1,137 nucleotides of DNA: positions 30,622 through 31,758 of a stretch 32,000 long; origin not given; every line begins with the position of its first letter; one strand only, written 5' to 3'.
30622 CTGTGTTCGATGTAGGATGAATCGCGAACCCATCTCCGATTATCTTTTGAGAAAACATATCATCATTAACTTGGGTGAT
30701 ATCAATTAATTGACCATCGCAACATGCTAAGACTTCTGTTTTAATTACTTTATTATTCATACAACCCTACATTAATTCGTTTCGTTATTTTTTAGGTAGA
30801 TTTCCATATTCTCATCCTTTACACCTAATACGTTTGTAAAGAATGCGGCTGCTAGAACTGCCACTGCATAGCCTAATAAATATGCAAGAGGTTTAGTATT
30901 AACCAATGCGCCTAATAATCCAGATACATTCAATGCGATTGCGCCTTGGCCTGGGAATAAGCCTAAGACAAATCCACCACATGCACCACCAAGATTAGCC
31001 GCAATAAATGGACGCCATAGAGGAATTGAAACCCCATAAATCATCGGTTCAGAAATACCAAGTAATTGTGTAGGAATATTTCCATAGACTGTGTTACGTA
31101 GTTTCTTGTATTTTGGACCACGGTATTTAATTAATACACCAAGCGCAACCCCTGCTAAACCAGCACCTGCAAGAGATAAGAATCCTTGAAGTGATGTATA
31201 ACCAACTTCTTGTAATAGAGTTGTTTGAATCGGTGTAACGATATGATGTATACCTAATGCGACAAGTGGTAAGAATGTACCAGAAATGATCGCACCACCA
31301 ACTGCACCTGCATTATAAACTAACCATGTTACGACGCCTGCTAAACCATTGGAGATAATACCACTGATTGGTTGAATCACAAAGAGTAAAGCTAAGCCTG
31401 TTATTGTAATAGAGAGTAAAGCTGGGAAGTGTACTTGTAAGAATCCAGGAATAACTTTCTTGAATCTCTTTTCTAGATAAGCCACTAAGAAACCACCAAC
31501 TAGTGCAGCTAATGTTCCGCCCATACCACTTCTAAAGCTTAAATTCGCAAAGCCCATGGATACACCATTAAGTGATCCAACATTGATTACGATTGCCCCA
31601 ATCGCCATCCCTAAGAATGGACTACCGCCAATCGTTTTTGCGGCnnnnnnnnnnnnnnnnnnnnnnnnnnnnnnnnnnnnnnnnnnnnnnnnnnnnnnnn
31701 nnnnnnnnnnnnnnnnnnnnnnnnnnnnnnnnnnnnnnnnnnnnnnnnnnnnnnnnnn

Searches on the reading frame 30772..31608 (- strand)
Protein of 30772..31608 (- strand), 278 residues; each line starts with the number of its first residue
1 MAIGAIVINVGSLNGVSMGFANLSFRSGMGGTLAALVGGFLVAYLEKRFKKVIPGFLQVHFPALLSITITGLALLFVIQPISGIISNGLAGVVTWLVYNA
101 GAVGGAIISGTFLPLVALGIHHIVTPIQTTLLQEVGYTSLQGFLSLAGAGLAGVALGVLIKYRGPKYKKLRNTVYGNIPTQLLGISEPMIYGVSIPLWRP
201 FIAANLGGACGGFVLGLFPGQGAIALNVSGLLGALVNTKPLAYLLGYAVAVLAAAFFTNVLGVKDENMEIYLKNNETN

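Call 78: search_protein_families(library=pfam, proteins=[window:30772-31608:-], max_evalue=0.001)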
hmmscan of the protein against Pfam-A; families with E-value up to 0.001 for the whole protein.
window:30772-31608:- (278 aa): 1 family
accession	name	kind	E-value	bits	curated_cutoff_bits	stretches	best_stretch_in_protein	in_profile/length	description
PF02378.23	PTS_EIIC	-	4.7e-17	62.5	30.7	1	23-208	110-319/319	Phosphotransferase system, EIIC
